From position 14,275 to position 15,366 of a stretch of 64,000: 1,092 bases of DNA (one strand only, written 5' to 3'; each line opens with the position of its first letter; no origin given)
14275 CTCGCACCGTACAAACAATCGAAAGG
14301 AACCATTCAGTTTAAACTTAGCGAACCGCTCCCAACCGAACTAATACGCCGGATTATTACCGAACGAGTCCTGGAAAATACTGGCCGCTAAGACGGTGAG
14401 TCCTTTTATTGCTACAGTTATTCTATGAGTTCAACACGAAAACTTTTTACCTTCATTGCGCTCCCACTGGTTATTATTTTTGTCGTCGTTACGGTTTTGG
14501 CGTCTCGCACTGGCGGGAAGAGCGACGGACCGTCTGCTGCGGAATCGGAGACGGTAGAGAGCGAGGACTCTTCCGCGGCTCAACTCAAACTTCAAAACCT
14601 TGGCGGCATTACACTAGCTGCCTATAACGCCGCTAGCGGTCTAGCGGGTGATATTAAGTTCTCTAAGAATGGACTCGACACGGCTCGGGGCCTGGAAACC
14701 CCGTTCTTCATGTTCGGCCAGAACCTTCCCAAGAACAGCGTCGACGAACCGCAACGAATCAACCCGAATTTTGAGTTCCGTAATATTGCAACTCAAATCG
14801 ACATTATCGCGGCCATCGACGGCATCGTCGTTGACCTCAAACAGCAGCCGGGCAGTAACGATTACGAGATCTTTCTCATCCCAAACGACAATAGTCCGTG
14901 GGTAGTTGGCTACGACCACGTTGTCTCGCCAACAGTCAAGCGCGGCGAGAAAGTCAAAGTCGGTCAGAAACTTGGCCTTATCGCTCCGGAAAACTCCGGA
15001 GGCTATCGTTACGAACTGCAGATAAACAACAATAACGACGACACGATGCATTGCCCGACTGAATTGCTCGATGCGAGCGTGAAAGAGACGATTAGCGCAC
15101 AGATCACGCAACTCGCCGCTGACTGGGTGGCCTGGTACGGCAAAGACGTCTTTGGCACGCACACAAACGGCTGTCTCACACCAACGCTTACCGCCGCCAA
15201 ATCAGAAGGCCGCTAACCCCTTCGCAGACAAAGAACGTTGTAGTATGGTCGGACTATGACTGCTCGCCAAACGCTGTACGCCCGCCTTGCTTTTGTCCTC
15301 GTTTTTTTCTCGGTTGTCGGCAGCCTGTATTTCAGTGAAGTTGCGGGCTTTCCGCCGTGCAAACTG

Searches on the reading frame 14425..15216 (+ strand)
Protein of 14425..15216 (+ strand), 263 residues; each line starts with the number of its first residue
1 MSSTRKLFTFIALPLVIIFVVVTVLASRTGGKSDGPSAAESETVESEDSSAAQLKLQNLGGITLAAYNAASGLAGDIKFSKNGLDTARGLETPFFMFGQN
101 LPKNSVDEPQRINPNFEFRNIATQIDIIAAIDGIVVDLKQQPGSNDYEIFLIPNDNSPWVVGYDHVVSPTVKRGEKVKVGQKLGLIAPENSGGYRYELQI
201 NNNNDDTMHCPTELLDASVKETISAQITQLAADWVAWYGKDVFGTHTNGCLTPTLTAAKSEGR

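Call 17: search_protein_families(library=pfam, proteins=[window:14425-15216:+], max_evalue=0.01)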
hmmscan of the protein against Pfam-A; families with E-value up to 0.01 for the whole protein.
window:14425-15216:+ (263 aa): 1 family
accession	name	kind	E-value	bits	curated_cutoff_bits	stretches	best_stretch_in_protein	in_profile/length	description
PF01551.29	Peptidase_M23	-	6.7e-06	26.6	28.7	1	125-198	14-85/96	Peptidase family M23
